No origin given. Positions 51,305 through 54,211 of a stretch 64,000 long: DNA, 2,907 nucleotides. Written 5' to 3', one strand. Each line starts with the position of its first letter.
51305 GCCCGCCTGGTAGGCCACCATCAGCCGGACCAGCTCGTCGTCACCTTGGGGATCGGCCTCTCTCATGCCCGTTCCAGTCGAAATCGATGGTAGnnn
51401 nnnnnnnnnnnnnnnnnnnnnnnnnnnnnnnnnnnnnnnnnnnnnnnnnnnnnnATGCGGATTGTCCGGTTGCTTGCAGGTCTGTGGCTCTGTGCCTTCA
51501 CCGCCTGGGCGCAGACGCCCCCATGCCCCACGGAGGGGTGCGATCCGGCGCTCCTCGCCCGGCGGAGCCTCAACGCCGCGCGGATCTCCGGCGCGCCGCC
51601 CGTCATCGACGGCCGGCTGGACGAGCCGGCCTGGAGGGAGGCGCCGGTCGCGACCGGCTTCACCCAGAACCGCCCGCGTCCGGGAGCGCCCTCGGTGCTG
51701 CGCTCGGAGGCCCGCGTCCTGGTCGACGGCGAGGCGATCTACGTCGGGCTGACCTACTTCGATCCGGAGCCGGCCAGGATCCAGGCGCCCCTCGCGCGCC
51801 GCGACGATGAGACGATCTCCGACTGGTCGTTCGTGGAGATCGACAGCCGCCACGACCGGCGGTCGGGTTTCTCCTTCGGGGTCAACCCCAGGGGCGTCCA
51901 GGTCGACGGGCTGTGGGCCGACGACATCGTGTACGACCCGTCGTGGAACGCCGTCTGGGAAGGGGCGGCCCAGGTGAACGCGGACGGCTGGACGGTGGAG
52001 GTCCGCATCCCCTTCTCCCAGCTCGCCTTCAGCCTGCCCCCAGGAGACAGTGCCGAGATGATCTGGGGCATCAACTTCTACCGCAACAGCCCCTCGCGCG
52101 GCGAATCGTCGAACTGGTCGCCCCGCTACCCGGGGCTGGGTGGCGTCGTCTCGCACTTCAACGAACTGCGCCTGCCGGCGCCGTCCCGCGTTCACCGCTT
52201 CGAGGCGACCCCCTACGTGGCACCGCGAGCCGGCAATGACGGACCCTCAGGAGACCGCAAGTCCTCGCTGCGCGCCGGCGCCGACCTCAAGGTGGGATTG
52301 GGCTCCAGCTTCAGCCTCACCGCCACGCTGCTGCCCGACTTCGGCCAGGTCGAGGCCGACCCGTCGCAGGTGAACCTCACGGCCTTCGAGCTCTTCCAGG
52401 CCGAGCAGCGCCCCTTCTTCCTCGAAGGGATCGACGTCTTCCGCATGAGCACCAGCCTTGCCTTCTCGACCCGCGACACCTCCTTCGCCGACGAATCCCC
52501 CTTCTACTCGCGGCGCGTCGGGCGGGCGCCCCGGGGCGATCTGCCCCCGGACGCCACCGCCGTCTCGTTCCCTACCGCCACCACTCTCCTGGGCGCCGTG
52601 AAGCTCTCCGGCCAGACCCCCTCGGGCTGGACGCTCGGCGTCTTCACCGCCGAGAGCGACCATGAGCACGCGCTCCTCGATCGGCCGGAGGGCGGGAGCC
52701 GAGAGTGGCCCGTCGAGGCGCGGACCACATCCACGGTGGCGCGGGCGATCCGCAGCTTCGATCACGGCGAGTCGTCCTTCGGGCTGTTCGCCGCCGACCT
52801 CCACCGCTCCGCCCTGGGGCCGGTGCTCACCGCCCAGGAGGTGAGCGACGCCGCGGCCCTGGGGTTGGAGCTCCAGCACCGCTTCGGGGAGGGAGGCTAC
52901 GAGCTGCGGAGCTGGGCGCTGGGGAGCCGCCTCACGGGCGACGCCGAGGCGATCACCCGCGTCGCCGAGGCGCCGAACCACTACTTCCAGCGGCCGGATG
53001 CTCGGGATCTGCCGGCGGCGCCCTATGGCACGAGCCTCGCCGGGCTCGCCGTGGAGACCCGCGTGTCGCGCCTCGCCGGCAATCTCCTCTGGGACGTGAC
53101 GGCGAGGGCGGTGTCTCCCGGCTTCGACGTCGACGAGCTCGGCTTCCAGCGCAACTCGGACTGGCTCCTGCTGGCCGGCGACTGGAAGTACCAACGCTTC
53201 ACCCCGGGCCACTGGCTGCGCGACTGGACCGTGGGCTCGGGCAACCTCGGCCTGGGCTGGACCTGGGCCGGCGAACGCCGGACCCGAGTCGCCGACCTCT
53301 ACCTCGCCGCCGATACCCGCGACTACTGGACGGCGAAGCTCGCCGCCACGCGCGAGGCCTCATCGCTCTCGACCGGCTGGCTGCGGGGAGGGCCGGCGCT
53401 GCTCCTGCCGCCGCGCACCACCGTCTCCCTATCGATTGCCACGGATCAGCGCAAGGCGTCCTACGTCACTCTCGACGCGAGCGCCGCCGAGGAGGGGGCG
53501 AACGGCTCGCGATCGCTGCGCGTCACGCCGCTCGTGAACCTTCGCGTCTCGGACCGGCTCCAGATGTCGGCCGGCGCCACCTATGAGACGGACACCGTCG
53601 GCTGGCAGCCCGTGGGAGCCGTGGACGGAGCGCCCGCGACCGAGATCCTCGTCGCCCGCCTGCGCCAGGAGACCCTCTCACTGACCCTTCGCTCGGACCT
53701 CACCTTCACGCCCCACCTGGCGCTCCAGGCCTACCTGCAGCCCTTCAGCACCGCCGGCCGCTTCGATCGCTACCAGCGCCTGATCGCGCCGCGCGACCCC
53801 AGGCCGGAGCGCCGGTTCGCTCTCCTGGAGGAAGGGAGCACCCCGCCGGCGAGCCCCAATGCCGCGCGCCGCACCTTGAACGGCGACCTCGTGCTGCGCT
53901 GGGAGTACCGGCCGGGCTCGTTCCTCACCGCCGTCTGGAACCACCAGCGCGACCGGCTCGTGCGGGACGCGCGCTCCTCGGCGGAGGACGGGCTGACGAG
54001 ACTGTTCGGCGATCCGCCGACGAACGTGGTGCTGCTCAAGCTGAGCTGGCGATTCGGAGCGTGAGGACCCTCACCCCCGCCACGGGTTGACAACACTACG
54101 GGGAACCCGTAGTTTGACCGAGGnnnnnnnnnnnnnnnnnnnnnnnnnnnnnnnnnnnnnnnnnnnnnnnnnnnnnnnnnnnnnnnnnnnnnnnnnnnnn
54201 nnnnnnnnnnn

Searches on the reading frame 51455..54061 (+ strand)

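Call 39: search_protein_families(library=ncbifam, proteins=[window:51455-54061:+], max_evalue=0.00001)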
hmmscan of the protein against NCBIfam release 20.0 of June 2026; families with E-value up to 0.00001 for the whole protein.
window:51455-54061:+ (869 aa): 0 families

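Call 45: search_protein_families(library=pfam, proteins=[window:51455-54061:+], max_evalue=0.001)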
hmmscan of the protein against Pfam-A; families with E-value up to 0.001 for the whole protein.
window:51455-54061:+ (869 aa): 1 family
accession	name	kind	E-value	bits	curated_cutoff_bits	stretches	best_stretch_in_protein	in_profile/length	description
PF19313.5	DUF5916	-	4.3e-52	178.1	22.6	1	248-864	4-560/572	Domain of unknown function (DUF5916)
